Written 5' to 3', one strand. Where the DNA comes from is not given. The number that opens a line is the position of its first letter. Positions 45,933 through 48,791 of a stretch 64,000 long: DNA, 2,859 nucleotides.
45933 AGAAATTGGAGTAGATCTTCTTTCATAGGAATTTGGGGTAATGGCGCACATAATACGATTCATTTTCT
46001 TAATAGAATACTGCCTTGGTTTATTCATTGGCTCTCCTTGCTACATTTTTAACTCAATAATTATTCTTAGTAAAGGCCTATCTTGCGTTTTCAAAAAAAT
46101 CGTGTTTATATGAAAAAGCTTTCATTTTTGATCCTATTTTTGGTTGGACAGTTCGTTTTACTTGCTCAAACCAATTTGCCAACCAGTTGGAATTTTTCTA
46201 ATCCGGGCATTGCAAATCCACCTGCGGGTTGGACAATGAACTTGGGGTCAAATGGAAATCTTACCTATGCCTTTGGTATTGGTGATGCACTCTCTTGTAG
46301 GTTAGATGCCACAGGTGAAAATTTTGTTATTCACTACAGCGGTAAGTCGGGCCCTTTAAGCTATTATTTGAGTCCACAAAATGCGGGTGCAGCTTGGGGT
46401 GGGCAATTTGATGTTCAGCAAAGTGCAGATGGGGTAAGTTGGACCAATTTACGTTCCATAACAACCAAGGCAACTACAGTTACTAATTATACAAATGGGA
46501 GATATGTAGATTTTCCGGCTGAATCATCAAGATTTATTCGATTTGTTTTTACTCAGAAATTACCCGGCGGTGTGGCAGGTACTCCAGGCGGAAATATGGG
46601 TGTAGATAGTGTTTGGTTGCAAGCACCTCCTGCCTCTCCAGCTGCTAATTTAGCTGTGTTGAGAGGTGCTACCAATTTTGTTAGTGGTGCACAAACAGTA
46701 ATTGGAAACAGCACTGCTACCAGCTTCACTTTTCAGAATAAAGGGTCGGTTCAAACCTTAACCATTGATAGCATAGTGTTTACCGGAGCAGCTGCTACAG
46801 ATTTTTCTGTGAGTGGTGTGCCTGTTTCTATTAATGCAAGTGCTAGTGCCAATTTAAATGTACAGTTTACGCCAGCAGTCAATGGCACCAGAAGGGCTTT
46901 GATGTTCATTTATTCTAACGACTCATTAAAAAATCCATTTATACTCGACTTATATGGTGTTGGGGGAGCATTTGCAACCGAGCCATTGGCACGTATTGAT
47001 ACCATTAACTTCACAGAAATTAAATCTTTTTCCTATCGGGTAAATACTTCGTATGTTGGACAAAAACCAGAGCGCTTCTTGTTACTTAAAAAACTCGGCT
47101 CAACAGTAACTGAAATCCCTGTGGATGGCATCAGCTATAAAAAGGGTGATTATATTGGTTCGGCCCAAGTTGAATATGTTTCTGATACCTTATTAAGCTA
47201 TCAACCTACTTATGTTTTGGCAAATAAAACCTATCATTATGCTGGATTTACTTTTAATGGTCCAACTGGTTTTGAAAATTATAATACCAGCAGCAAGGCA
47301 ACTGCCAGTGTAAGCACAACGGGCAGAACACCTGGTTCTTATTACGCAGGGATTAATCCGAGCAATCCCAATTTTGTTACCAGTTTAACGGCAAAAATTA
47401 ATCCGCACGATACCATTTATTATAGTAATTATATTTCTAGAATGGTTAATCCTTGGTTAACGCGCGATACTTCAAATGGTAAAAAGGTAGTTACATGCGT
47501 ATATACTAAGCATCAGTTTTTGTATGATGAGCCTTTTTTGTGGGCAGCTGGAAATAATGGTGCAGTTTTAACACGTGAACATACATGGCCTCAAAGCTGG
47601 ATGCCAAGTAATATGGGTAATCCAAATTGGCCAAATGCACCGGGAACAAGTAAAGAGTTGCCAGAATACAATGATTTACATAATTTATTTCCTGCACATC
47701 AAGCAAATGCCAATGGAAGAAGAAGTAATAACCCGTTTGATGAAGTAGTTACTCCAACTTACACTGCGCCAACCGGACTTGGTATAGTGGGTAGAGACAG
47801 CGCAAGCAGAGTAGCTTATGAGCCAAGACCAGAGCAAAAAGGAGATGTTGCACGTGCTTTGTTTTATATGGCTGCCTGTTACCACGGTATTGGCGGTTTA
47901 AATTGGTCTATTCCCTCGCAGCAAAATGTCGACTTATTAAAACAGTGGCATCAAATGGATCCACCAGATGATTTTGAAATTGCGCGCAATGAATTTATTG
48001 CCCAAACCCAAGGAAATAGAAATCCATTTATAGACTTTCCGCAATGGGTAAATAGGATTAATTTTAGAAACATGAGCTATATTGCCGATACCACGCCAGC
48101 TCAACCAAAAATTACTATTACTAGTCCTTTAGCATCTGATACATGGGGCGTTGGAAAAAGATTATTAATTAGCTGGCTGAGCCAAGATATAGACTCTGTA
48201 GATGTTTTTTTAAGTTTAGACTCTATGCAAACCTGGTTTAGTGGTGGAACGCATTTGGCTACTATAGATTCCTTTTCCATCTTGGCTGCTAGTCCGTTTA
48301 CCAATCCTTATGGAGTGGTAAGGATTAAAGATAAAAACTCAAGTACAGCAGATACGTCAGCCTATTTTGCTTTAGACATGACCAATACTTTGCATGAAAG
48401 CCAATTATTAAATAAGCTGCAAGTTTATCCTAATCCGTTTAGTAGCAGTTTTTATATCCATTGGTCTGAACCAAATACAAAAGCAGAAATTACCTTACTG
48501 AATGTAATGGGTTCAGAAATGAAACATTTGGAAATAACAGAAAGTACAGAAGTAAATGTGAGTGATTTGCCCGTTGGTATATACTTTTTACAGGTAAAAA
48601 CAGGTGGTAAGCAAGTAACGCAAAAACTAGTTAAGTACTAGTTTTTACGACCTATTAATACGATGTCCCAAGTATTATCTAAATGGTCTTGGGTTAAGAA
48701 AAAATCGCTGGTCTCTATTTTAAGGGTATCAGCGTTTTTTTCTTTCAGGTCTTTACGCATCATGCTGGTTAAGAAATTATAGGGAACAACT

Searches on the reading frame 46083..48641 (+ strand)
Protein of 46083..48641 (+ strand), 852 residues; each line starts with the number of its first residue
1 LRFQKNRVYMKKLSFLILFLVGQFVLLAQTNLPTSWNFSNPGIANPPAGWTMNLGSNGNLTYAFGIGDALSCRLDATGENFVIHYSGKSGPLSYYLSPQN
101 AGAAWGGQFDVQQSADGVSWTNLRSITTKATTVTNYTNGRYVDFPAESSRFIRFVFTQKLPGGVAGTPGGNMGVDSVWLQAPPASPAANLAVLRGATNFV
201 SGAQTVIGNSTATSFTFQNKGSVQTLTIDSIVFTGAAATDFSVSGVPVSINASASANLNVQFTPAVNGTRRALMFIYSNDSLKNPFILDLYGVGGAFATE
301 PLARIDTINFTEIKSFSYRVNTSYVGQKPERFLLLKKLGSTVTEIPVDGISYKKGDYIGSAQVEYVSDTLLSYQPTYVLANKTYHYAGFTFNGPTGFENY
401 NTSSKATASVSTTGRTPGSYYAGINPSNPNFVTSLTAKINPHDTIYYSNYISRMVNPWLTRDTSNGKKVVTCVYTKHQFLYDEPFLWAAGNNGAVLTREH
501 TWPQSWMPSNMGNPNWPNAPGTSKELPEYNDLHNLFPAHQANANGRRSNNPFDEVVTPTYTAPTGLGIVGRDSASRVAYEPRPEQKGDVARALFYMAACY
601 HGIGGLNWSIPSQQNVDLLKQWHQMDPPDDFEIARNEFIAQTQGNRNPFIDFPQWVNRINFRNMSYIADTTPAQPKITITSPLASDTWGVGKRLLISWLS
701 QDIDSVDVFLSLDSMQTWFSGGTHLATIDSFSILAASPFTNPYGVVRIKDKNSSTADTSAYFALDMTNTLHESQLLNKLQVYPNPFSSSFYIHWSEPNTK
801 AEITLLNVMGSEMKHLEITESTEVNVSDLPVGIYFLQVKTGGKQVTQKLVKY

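Call 71: search_protein_families(library=pfam, proteins=[window:46083-48641:+], max_evalue=0.00001)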
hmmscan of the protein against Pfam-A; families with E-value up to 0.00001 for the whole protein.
window:46083-48641:+ (852 aa): 2 families
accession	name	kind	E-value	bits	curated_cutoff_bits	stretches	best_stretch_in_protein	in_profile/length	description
PF04231.19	Endonuclease_1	-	7.9e-32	111.3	25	1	433-653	7-234/235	Endonuclease I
PF18962.6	Por_Secre_tail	-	4.6e-14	52.9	27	1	781-850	1-74/75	Secretion system C-terminal sorting domain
